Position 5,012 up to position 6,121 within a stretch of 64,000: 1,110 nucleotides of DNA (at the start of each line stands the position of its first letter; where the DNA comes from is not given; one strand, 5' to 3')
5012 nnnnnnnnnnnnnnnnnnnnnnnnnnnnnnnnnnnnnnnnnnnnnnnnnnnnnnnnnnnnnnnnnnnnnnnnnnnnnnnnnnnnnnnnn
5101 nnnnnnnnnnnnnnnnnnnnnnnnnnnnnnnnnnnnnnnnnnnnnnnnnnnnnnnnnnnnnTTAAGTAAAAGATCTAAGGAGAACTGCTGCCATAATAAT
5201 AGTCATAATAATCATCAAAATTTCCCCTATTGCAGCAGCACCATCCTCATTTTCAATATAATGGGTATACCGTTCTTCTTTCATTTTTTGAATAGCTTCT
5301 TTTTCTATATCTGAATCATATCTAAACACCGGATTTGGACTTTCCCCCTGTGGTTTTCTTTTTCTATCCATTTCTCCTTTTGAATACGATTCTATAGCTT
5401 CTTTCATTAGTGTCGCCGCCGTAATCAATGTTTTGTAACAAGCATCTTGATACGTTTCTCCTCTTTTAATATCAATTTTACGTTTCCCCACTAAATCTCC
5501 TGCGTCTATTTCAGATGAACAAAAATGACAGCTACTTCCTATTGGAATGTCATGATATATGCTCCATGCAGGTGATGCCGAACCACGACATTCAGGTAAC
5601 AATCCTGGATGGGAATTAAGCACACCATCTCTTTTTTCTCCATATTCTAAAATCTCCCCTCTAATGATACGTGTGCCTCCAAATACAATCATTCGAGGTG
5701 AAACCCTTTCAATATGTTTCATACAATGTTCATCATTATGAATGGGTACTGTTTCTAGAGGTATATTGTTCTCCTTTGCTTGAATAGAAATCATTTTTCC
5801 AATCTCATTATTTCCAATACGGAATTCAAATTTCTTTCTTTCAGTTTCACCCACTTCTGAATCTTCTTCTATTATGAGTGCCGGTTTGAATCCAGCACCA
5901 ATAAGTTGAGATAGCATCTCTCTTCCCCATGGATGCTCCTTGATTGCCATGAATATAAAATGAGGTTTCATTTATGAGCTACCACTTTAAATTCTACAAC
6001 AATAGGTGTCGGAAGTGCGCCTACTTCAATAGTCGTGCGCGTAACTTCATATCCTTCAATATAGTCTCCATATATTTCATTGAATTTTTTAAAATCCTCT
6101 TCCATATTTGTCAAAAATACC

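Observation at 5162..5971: Formyltransferase-fold protein as terminal gene of the TDO operon: possible formyl-group capture from N-formylkynurenine instead of hydrolysis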

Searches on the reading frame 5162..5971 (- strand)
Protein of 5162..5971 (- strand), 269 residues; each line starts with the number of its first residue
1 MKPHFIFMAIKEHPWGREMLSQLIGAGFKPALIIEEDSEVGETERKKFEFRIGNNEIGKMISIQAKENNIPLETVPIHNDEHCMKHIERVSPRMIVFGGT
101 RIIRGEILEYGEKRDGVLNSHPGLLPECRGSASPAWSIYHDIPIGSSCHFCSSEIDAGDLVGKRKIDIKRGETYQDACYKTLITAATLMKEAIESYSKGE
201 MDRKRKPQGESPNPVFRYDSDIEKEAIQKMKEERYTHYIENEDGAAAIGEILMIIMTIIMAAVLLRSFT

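Call 4: search_protein_families(library=pfam, proteins=[window:5162-5971:-], max_evalue=0.01)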
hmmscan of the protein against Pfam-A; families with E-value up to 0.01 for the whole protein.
window:5162-5971:- (269 aa): 1 family
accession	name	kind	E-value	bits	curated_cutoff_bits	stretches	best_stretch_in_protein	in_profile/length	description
PF00551.24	Formyl_trans_N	-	8.1e-09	35.9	26.1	1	80-182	68-170/181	Formyl transferase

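Call 5: search_protein_families(library=ncbifam, proteins=[window:5162-5971:-], max_evalue=0.01)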
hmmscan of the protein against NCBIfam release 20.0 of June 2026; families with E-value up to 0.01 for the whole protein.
window:5162-5971:- (269 aa): 5 families
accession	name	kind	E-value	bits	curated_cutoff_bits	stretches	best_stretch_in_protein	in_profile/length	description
NF005414.0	PRK06988.1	equivalog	4.6e-12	45.5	316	1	63-206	49-192/311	formyltransferase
NF005998.1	PRK08125.1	equivalog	4e-10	38.7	777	1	61-210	45-194/649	bifunctional UDP-4-amino-4-deoxy-L-arabinose formyltransferase/UDP-glucuronic acid oxidase ArnA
TIGR00460.1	fmt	equivalog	3e-09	36.4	201.5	1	57-206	45-194/315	methionyl-tRNA formyltransferase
TIGR00639.1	PurN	equivalog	1.9e-08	34.1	150.1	1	80-194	68-182/192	phosphoribosylglycinamide formyltransferase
NF005755.0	PRK07579.1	equivalog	1.2e-07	31.8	238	1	118-210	89-180/245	dTDP-4-amino-4,6-dideoxyglucose formyltransferase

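Call 6: find_homologous_proteins(query=window:5162-5971:-, max_evalue=0.001)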
Query window:5162-5971:- (269 aa): 1192 proteins with E <= 0.001 among 1750 candidates; the best 120 are listed.
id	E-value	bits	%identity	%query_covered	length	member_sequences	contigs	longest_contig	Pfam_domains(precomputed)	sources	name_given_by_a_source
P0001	5.1e-176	602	99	100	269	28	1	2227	PF00551.25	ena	-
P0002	1.1e-155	535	86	100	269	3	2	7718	PF00551.25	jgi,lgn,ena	-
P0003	1.1e-152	525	84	100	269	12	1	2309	PF00551.25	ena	-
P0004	3.1e-146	504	79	100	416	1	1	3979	PF00551.25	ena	-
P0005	7.1e-141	486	75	100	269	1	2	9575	PF00551.25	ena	-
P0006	6.0e-115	401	71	88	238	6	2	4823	PF00551.25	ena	-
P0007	2.5e-112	393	70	88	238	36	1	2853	PF00551.25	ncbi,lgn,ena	-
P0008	8.4e-112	391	69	88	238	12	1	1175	PF00551.25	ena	-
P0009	9.4e-112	391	68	88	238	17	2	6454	PF00551.25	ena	-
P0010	1.2e-111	391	69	88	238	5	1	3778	PF00551.25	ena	-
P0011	3.5e-111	389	69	88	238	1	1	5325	PF00551.25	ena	-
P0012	8.8e-111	388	69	88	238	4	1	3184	PF00551.25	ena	-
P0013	1.1e-109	384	68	88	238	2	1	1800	PF00551.25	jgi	jgi:methionyl-tRNA formyltransferase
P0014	1.3e-109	384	68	88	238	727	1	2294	PF00551.25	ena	-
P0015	4.0e-108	379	68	88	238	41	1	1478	PF00551.25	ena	-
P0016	5.0e-108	379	67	88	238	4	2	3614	PF00551.25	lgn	-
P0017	6.8e-108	378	67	88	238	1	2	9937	PF00551.25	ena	-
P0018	8.6e-108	378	67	88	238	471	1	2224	PF00551.25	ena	-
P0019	1.0e-107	378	66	88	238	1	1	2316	PF00551.25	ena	-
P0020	1.3e-107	377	66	88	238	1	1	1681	PF00551.25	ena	-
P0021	1.4e-107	377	66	88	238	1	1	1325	PF00551.25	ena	-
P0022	2.8e-107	376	67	88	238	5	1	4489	PF00551.25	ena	-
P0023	4.9e-107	376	66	88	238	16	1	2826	PF00551.25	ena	-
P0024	6.7e-107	375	67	88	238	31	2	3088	PF00551.25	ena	-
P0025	4.7e-106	372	66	88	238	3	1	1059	PF00551.25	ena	-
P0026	1.7e-105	370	65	88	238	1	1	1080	PF00551.25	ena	-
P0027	2.1e-105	370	65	88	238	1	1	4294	PF00551.25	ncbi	-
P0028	6.2e-105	369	65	88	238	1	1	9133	PF00551.25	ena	-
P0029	6.9e-105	369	65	88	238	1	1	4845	PF00551.25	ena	-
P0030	8.0e-105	368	99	61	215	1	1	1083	PF00551.25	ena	-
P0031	1.2e-104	368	65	88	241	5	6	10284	PF00551.25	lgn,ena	-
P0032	1.2e-104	368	65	88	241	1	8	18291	PF00551.25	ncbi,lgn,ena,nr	ncbi:MAG: hypothetical protein MK222_02600 [Candidatus Poseidoniia archaeon]|nr:hypothetical protein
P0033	1.3e-104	368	65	88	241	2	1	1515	PF00551.25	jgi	-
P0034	1.5e-104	367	64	88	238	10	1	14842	PF00551.25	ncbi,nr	ncbi:MAG: formyltransferase family protein [Candidatus Poseidoniia archaeon]|nr:formyltransferase fa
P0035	1.7e-104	367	65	88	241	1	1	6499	PF00551.25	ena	-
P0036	1.7e-104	367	65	88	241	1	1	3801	PF00551.25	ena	-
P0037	1.8e-104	367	64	88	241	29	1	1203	PF00551.25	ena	-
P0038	2.9e-104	366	66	88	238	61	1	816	PF00551.25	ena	-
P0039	4.1e-104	366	65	88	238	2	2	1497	PF00551.25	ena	-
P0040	4.2e-104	366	64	88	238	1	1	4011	PF00551.25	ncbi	-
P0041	4.5e-104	366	64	88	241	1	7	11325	PF00551.25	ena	-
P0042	4.5e-104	366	64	88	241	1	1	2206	PF00551.25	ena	-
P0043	4.6e-104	366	65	88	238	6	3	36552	PF00551.25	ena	-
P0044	4.6e-104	366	64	88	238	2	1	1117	PF00551.25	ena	-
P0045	4.7e-104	366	64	88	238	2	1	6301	PF00551.25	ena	-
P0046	5.4e-104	366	64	88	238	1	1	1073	PF00551.25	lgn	-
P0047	5.8e-104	365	63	88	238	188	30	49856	PF00551.25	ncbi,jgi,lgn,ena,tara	tara:strand:+ start:748 stop:1464 length:717 start_codon:yes stop_codon:yes gene_type:complete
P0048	1.0e-103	365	64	88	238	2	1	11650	PF00551.25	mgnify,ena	mgnify:FL=1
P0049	2.1e-103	364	65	88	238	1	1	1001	PF00551.25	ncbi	-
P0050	3.2e-103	363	64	88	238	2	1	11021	PF00551.25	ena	-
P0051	5.8e-103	362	64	88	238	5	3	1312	PF00551.25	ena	-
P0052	7.0e-103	362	64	88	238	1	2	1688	PF00551.25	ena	-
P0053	8.2e-103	362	64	88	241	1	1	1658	PF00551.25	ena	-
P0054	1.0e-102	361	63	88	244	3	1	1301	PF00551.25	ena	-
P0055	1.4e-102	361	64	88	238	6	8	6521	PF00551.25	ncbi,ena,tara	tara:strand:- start:667 stop:1383 length:717 start_codon:yes stop_codon:yes gene_type:complete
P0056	3.6e-102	360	63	88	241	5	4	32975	PF00551.25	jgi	jgi:methionyl-tRNA formyltransferase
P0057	3.7e-102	360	64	87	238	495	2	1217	PF00551.25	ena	-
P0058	5.2e-102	359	64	88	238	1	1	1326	PF00551.25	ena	-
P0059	5.6e-102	359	63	88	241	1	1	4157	PF00551.25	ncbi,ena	-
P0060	6.2e-102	359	63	88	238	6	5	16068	PF00551.25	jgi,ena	-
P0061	6.5e-102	359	63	88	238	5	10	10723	PF00551.25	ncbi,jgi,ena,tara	tara:strand:- start:436 stop:1152 length:717 start_codon:yes stop_codon:yes gene_type:complete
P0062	7.1e-102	359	63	88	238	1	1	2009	PF00551.25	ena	-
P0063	7.1e-102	359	63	88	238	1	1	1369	PF00551.25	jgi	-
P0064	7.4e-102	359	63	88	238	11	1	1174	PF00551.25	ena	-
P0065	8.8e-102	358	63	88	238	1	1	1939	PF00551.25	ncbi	-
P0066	9.5e-102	358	63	88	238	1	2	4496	PF00551.25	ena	-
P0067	9.6e-102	358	64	88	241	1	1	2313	PF00551.25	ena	-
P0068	1.4e-101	358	64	88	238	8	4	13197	PF00551.25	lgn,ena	-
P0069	1.8e-101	357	64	88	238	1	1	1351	PF00551.25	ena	-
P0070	1.8e-101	357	64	88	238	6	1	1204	PF00551.25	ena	-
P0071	1.8e-101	357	64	87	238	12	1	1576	PF00551.25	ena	-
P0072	2.5e-101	357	63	88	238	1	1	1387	PF00551.25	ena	-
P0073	3.7e-101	356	63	88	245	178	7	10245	PF00551.25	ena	-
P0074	4.7e-101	356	63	88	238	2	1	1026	PF00551.25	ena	-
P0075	5.1e-101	356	63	88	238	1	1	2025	PF00551.25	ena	-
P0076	6.8e-101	355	63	88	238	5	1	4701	PF00551.25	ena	-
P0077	2.4e-100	354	64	88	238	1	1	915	PF00551.25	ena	-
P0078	4.6e-100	353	62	88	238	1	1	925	PF00551.25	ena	-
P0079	6.2e-100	352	63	88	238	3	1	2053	PF00551.25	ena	-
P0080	1.2e-99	351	62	88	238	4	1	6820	PF00551.25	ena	-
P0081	2.2e-99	350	63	87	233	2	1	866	PF00551.25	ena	-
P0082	8.3e-97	342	65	83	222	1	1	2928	PF00551.25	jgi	jgi:methionyl-tRNA formyltransferase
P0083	7.1e-96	339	65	81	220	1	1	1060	PF00551.25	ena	-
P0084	3.4e-93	330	64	83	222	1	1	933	PF00551.25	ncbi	-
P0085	5.8e-93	329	64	83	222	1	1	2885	PF00551.25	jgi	-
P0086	1.2e-92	328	58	89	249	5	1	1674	PF00551.25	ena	-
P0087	2.9e-92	327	63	82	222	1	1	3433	PF00551.25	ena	-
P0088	2.0e-90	321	61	83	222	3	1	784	PF00551.25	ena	-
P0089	4.7e-90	320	59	88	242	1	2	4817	PF00551.25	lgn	-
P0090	1.3e-89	318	57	88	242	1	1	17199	PF00551.25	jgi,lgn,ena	-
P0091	2.1e-89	318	58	88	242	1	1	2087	PF00551.25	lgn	-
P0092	1.2e-87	312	63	78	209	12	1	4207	PF00551.25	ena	-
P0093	4.6e-87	310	57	89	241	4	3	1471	PF00551.25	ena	-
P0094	2.1e-85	305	53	89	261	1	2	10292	PF00551.25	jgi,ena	-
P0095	2.3e-85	305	55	88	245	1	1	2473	PF00551.25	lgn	-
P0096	5.9e-84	300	55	88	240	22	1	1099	PF00551.25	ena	-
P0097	6.8e-84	300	55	89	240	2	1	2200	PF00551.25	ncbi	-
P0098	1.2e-83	299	55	89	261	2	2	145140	PF00551.25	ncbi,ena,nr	ncbi:MAG TPA: formyltransferase family protein [Candidatus Poseidoniales archaeon]|nr:formyltransfer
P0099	2.0e-83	298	55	89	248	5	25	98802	PF00551.25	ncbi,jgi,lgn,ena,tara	jgi:methionyl-tRNA formyltransferase|tara:strand:+ start:44758 stop:45504 length:747 start_codon:yes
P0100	3.0e-83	298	55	89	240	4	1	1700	PF00551.25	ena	-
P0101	3.5e-83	297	55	88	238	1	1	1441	PF00551.25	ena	-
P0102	4.0e-83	297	56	88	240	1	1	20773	PF00551.25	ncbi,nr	ncbi:MAG: formyltransferase family protein [Candidatus Thermoplasmatota archaeon]|nr:formyltransfera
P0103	7.9e-83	296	55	89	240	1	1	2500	PF00551.25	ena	-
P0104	8.8e-83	296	56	88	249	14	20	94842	PF00551.25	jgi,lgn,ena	-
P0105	1.1e-82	296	57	89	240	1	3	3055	PF00551.25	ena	-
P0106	1.3e-82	296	55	89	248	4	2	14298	PF00551.25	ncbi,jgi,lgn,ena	jgi:methionyl-tRNA formyltransferase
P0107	1.4e-82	295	55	88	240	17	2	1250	PF00551.25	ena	-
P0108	1.7e-82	295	55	89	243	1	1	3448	PF00551.25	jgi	-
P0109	1.7e-82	295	55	89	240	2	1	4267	PF00551.25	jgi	jgi:methionyl-tRNA formyltransferase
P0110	1.8e-82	295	54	89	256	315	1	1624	PF00551.25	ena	-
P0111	2.0e-82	295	56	88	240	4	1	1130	PF00551.25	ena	-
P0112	2.1e-82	295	55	89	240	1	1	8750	PF00551.25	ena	-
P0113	2.3e-82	295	56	89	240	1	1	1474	PF00551.25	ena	-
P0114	2.3e-82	295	56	89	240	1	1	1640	PF00551.25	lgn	-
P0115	2.9e-82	294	55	89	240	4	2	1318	PF00551.25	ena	-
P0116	3.0e-82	294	56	89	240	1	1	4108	PF00551.25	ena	-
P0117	3.0e-82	294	57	89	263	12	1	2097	PF00551.25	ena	-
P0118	3.2e-82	294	56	89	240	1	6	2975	PF00551.25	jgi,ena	-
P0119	3.7e-82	294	55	88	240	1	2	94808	PF00551.25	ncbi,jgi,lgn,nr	ncbi:MAG: formyltransferase family protein [Candidatus Thalassarchaeaceae archaeon]|jgi:methionyl-tR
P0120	3.7e-82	294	59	83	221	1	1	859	PF00551.25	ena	-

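Call 8: find_encoding_contigs(protein=P0047, flank=10000, max_places=3)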
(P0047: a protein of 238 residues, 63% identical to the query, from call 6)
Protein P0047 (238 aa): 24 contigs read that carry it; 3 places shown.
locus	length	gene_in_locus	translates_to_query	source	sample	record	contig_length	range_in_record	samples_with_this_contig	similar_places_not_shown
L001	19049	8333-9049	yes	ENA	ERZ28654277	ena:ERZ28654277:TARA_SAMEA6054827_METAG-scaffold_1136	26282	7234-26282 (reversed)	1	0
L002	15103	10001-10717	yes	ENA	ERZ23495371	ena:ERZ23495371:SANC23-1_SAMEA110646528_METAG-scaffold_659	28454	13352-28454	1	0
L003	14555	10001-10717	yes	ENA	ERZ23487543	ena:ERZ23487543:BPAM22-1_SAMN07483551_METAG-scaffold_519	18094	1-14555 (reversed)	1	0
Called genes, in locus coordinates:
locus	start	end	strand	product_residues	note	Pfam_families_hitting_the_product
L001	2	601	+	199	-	?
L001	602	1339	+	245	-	PF00106:adh_short, PF08659:KR (faint), PF13561:adh_short_C2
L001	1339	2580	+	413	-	PF00296:Bac_luciferase (weak)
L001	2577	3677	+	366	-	PF06089:Asparaginase_II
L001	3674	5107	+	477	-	PF00171:Aldedh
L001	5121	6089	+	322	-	PF12697:Abhydrolase_6, PF12146:Hydrolase_4, PF00561:Abhydrolase_1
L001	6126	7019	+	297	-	PF02900:LigB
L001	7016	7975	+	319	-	PF02900:LigB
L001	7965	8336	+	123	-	PF01042:Ribonuc_L-PSP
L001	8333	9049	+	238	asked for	PF00551:Formyl_trans_N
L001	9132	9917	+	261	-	PF01435:Peptidase_M48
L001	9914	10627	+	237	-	PF00994:MoCF_biosynth, PF24102:FLAD1_M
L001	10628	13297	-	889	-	-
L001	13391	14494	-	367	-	PF02687:FtsX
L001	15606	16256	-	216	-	PF00005:ABC_tran, PF13304:AAA_21 (faint), PF02463:SMC_N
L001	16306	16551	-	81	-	-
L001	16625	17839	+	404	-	PF12705:PDDEXK_1 (weak)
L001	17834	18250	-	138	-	PF00583:Acetyltransf_1, PF13673:Acetyltransf_10, PF13508:Acetyltransf_7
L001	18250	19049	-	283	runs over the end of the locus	PF07103:DUF1365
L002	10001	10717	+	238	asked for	PF00551:Formyl_trans_N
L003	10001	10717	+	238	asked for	PF00551:Formyl_trans_N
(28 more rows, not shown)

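Call 9: find_encoding_contigs(protein=P0098, flank=10000, max_places=2)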
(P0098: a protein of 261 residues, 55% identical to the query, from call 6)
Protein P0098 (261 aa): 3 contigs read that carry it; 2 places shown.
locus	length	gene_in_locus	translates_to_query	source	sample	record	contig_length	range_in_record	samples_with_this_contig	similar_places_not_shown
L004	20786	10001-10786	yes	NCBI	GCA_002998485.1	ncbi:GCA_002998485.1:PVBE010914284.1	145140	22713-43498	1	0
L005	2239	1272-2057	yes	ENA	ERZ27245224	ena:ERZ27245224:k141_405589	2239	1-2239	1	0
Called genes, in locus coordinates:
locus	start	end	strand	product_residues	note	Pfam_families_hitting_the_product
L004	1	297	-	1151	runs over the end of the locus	PF11614:FixG_C (faint), PF22544:HYDIN_VesB_CFA65-like_Ig (faint)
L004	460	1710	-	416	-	PF00438:S-AdoMet_synt_N, PF02772:S-AdoMet_synt_M, PF02773:S-AdoMet_synt_C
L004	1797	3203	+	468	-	PF01336:tRNA_anti-codon, PF00152:tRNA-synt_2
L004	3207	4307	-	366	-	PF00578:AhpC-TSA, PF02630:SCO1-SenC, PF08534:Redoxin (weak)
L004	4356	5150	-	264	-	PF02630:SCO1-SenC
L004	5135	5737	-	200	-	-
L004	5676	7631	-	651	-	PF08309:LVIVD (faint)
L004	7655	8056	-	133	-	-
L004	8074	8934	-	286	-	PF06342:DUF1057, PF12146:Hydrolase_4, PF00561:Abhydrolase_1 (weak), PF12697:Abhydrolase_6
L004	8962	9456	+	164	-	PF00903:Glyoxalase (faint)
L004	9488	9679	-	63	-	PF00313:CSD, PF08206:OB_RNB (weak)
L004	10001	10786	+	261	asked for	PF00551:Formyl_trans_N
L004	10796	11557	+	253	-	PF00106:adh_short, PF13460:NAD_binding_10 (weak), PF13561:adh_short_C2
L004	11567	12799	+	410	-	PF00296:Bac_luciferase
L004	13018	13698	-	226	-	PF00881:Nitroreductase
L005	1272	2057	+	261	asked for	PF00551:Formyl_trans_N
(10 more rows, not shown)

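Call 10: find_encoding_contigs(protein=P0099, flank=10000, max_places=3)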
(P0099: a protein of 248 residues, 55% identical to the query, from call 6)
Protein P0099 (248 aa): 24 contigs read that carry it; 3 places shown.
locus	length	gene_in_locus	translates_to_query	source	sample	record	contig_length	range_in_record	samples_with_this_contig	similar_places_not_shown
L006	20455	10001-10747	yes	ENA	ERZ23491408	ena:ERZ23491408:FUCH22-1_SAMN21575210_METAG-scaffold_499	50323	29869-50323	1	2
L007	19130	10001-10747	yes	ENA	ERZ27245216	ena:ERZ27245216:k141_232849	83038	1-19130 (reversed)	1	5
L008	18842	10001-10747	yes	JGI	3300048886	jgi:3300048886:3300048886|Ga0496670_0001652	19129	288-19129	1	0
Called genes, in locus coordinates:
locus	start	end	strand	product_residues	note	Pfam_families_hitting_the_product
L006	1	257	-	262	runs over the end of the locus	PF01112:Asparaginase_2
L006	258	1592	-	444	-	PF07690:MFS_1, PF00083:Sugar_tr, PF07690:MFS_1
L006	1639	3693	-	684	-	PF00493:MCM (faint), PF01078:Mg_chelatase, PF07728:AAA_5 (faint), PF13401:AAA_22 (faint), PF00158:Sigma54_activat (weak), PF20436:LonB_AAA-LID (weak), PF05362:Lon_C, PF13541:ChlI (weak), +1 more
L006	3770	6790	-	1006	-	-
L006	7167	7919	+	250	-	PF08704:GCD14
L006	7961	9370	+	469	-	PF01336:tRNA_anti-codon, PF00152:tRNA-synt_2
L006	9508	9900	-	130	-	-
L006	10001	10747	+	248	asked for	PF00551:Formyl_trans_N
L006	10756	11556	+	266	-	PF02882:THF_DHG_CYH_C (weak), PF00106:adh_short, PF13460:NAD_binding_10 (weak), PF13561:adh_short_C2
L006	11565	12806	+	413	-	PF00296:Bac_luciferase (faint)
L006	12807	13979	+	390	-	PF06089:Asparaginase_II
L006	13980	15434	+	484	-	PF00171:Aldedh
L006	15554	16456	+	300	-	PF00108:Thiolase_N (weak), PF08545:ACP_syn_III, PF08541:ACP_syn_III_C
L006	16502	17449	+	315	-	PF05448:AXE1 (faint), PF00326:Peptidase_S9 (faint), PF01738:DLH, PF20434:BD-FAE (faint), PF02230:Abhydrolase_2 (weak), PF07859:Abhydrolase_3 (weak)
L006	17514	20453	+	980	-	?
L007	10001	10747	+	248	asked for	PF00551:Formyl_trans_N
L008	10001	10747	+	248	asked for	PF00551:Formyl_trans_N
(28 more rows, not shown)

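Call 29: predict_structure(alignment_id=A1)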
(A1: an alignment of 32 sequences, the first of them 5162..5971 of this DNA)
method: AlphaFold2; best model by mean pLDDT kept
length: 269 residues; sequences in the alignment: 32
mean_pLDDT: 96.3   pTM: 0.87
mean pLDDT of the five models: 96.3, 96.1, 96.1, 95.7, 95.3
residues with pLDDT >= 90: 256; 70-90: 10; 50-70: 3; < 50: 0
segments of 3 or more residues with pLDDT < 50: none
pLDDT, mean of each block of 10 residues (from residue 1): 96 98 98 98 97 97 99 97 97 98 95 97 98 98 98 95 98 98 99 98 96 97 98 96 76 95 94
secondary structure, 60 per line:
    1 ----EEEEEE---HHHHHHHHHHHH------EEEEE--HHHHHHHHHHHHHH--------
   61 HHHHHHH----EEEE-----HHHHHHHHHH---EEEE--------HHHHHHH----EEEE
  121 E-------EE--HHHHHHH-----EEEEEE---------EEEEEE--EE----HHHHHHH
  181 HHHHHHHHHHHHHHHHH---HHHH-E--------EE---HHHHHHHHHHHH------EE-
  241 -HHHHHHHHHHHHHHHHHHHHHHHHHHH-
elements in order: E5-10 H14-25 E32-36 H39-52 H61-67 E72-75 H81-90 E94-97 H106-112 E117-121 H133-139 E145-150 E160-165 H174-197 H201-204 H220-231 H242-268
